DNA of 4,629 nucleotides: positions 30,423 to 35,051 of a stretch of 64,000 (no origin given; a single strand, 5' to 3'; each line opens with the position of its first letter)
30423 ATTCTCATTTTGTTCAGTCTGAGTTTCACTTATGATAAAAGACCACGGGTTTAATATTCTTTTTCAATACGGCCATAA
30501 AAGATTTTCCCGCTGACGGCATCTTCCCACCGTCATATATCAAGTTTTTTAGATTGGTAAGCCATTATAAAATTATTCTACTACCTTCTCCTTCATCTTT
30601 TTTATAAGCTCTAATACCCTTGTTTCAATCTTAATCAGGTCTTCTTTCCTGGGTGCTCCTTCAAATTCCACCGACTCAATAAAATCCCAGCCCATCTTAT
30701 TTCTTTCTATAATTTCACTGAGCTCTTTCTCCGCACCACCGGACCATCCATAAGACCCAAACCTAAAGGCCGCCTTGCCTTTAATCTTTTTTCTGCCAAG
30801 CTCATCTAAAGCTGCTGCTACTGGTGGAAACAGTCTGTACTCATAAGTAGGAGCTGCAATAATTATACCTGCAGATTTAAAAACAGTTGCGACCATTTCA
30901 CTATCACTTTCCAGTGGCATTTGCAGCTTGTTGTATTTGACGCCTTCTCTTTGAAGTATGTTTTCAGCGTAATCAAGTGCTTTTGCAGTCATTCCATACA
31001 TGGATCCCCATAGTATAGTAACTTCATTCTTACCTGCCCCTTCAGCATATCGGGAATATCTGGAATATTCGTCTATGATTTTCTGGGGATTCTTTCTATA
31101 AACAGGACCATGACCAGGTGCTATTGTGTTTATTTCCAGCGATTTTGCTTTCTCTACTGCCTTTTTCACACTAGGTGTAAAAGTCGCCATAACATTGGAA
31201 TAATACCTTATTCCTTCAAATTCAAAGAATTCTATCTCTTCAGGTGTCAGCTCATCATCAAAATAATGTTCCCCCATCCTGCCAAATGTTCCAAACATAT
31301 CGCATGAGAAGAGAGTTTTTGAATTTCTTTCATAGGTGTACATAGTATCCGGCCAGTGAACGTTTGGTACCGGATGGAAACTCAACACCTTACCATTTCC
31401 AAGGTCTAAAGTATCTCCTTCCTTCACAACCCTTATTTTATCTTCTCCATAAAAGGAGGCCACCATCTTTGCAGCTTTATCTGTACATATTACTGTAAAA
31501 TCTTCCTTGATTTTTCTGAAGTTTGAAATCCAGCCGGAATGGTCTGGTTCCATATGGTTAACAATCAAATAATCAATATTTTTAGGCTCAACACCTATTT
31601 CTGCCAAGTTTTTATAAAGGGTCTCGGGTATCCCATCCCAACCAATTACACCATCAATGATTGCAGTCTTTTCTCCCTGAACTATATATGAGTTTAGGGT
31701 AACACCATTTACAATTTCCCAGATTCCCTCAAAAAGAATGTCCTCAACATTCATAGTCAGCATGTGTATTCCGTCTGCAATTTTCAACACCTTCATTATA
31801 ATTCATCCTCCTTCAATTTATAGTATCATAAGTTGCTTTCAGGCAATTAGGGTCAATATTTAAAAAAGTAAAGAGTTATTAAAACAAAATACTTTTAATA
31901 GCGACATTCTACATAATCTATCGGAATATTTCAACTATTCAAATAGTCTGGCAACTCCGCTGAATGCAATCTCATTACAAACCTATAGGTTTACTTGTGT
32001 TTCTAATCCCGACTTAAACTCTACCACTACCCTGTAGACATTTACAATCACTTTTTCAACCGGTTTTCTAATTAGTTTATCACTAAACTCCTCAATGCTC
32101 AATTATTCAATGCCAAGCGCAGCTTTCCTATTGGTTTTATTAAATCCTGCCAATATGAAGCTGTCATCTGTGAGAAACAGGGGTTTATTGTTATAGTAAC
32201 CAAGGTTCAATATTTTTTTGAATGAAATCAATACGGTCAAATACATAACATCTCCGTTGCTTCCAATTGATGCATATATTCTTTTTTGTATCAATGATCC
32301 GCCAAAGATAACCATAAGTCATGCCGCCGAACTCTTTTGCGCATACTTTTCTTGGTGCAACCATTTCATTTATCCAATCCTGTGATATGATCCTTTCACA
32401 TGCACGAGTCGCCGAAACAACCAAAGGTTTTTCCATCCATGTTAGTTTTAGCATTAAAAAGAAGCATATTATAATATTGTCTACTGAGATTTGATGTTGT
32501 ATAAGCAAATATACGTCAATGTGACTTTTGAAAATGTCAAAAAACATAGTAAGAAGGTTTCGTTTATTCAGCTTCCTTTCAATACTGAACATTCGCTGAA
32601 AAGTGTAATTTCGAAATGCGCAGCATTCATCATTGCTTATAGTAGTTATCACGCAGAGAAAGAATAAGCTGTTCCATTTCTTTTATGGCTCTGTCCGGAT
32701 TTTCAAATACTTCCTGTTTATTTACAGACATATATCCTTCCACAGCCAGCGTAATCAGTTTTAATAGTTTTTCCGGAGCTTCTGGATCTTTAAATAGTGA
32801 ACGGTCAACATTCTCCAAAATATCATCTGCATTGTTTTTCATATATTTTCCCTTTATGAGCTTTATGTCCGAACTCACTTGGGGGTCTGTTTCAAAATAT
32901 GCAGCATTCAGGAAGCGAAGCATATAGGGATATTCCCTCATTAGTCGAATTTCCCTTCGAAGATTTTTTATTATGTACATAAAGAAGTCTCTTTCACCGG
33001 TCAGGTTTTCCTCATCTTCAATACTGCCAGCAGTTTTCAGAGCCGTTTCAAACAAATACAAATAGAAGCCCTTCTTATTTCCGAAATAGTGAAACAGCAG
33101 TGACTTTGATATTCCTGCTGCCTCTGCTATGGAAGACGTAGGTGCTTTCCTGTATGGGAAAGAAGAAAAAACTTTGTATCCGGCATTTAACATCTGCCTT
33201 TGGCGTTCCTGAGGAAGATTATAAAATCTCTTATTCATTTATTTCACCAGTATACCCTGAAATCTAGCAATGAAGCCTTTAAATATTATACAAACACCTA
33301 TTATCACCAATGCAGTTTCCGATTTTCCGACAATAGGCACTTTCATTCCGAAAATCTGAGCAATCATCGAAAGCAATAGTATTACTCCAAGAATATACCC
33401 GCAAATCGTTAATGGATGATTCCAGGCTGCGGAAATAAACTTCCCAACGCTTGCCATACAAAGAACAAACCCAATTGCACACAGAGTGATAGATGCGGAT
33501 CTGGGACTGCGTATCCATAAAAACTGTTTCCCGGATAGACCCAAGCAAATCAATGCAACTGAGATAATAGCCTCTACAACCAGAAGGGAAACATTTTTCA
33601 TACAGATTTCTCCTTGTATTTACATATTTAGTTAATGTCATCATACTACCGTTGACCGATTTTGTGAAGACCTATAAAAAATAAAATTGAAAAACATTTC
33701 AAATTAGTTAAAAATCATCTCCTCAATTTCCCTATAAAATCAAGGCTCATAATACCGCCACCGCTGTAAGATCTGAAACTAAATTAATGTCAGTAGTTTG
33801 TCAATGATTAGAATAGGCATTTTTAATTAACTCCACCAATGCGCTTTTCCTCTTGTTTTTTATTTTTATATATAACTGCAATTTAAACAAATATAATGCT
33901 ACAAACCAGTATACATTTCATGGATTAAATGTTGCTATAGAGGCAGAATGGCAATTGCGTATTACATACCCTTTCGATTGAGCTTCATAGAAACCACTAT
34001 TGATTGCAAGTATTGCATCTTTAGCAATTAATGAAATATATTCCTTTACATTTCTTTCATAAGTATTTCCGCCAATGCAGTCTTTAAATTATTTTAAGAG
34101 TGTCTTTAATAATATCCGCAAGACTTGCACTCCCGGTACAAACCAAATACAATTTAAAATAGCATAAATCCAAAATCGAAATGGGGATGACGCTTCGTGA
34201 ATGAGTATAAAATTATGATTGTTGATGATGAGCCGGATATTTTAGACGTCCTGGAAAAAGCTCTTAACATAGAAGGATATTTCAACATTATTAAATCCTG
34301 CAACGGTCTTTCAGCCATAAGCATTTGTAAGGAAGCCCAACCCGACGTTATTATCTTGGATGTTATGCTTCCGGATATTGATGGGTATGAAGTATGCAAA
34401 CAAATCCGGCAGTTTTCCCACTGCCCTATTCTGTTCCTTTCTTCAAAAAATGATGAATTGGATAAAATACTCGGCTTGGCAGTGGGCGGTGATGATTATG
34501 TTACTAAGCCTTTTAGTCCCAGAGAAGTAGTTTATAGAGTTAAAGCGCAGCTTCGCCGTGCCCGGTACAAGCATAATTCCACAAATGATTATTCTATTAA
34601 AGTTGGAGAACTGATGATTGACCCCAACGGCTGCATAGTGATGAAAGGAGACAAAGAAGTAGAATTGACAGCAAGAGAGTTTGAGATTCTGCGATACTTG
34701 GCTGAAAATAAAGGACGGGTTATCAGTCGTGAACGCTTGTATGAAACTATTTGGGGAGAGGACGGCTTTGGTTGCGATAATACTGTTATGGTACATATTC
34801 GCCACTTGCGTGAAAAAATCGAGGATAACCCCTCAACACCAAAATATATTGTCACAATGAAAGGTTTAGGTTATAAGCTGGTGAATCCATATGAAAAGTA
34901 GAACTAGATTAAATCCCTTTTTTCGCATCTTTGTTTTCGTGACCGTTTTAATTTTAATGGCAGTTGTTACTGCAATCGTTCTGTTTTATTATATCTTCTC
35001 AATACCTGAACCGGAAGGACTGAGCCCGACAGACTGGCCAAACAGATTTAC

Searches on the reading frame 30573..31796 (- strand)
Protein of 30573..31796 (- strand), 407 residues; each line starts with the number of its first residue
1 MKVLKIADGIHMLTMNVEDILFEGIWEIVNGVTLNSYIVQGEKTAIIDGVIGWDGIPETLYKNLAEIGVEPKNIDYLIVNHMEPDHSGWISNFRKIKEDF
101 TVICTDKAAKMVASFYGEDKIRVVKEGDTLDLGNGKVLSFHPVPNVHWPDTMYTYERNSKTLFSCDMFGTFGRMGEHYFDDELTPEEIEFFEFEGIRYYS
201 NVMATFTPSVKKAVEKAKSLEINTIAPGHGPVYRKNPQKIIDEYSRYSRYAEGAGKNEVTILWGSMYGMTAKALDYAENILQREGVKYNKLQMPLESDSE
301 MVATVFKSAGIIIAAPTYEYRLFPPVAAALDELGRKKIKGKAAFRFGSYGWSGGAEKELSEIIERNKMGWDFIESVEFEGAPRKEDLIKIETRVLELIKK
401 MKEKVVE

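Call 68: search_protein_families(library=pfam, proteins=[window:30573-31796:-], max_evalue=0.00001)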
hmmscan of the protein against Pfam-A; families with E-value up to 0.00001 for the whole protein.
window:30573-31796:- (407 aa): 2 families
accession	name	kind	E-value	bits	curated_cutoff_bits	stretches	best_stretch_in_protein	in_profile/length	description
PF19583.5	ODP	-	7.8e-24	85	27.2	1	34-230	3-194/194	ODP family beta lactamase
PF00753.33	Lactamase_B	-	7.7e-13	49.3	22.7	1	35-229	7-196/196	Metallo-beta-lactamase superfamily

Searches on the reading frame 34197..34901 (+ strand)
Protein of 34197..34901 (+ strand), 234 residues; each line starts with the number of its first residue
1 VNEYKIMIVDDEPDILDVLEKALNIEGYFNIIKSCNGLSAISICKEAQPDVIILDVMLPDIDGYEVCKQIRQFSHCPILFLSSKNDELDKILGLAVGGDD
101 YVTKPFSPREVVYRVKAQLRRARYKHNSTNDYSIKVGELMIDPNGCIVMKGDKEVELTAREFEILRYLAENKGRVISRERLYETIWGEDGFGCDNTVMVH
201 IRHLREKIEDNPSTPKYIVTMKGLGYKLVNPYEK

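Call 68: search_protein_families(library=pfam, proteins=[window:34197-34901:+], max_evalue=0.00001)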
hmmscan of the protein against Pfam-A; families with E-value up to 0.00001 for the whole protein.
window:34197-34901:+ (234 aa): 2 families
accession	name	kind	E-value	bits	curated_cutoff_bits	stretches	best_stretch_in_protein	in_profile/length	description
PF00486.34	Trans_reg_C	-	9.9e-30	102.9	26.2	1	153-228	2-77/77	Transcriptional regulatory protein, C terminal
PF00072.30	Response_reg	-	1e-28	100.2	30.2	1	6-115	1-110/111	Response regulator receiver domain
